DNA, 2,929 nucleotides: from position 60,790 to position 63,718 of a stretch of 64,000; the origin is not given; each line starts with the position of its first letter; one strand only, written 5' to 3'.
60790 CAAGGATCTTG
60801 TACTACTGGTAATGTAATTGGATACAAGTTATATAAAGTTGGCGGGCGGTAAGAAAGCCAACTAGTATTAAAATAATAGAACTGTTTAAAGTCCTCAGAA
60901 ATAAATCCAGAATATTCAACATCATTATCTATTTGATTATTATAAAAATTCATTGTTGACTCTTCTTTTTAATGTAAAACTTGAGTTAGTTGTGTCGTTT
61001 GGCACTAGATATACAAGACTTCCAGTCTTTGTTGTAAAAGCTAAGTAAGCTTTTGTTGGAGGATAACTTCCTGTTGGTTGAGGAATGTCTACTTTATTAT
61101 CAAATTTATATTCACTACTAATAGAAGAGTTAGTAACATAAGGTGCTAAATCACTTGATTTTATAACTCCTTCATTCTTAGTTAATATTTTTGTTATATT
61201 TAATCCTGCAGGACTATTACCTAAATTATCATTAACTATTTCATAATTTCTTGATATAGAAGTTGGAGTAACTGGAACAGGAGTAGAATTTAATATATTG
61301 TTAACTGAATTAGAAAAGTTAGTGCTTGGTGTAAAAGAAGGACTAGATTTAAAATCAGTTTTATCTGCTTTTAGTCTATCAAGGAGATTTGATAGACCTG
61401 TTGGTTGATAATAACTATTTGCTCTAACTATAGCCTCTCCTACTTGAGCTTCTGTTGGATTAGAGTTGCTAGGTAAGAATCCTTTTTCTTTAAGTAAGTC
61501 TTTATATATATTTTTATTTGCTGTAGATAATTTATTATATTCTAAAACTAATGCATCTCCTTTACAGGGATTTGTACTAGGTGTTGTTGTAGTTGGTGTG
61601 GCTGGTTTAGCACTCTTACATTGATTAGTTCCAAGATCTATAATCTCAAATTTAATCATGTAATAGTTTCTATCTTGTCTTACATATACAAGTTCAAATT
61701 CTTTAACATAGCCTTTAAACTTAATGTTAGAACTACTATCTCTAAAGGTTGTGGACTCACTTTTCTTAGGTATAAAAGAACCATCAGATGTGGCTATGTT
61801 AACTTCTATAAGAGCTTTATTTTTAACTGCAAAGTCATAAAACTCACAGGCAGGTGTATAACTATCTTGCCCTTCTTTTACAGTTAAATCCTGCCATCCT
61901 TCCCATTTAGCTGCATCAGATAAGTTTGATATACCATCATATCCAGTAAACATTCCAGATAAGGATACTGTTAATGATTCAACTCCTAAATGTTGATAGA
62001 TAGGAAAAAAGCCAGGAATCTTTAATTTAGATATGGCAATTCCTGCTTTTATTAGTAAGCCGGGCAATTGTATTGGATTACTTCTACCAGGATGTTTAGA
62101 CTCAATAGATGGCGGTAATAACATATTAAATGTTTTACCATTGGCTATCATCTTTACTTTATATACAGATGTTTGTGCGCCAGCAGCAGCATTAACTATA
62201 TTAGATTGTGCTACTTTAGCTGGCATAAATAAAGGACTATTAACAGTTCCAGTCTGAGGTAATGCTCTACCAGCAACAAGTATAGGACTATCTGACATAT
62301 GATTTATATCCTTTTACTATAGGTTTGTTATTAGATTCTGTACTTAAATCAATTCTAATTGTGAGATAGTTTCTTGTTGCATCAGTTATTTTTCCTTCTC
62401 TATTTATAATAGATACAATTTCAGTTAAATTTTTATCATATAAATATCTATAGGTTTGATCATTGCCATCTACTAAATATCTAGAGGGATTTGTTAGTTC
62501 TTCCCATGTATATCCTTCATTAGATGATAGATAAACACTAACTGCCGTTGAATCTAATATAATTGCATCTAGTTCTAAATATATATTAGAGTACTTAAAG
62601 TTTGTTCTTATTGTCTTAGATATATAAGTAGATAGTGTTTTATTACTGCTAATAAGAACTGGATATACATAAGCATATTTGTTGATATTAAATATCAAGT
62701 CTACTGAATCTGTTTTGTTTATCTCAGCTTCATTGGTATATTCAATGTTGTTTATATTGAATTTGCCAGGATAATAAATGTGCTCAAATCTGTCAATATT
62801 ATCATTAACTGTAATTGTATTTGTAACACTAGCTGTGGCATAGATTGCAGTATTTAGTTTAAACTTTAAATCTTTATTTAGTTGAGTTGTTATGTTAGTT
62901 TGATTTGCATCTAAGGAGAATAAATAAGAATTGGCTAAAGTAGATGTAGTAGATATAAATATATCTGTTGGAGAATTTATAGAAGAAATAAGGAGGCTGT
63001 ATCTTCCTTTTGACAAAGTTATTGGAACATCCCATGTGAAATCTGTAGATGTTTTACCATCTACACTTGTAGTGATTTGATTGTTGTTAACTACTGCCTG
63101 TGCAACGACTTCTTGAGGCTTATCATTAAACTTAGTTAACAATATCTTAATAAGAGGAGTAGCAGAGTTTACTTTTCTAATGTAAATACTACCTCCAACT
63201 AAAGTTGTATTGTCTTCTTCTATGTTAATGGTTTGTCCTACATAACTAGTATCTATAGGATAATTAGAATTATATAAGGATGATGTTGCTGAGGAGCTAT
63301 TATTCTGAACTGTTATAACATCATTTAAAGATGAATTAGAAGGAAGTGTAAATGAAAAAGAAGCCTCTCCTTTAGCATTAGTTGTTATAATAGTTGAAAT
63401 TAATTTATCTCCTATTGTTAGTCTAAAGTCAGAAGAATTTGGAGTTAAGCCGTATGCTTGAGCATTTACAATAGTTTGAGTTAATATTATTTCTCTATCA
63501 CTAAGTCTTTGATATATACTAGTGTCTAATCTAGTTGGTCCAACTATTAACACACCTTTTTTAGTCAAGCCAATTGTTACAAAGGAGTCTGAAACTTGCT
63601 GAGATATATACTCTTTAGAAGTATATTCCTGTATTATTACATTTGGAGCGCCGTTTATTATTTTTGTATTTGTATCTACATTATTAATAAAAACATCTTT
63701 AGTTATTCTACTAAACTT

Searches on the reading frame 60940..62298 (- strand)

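Call 28: search_protein_families(library=phrogs, proteins=[window:60940-62298:-], max_evalue=0.00001)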
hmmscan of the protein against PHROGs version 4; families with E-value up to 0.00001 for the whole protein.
window:60940-62298:- (452 aa): 1 family
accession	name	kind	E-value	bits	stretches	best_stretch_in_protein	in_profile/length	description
phrog_37225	-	unknown function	2.4e-20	74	1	51-231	242-427/526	-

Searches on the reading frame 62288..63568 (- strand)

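Call 28: search_protein_families(library=phrogs, proteins=[window:62288-63568:-], max_evalue=0.00001)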
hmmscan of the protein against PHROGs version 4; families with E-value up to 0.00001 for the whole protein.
window:62288-63568:- (426 aa): 2 families
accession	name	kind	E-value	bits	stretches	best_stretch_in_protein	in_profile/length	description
phrog_877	-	unknown function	9.1e-17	61.1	2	309-420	1032-1133/1141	-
phrog_5986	-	unknown function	1.3e-07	31.7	0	312-420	313-403/409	-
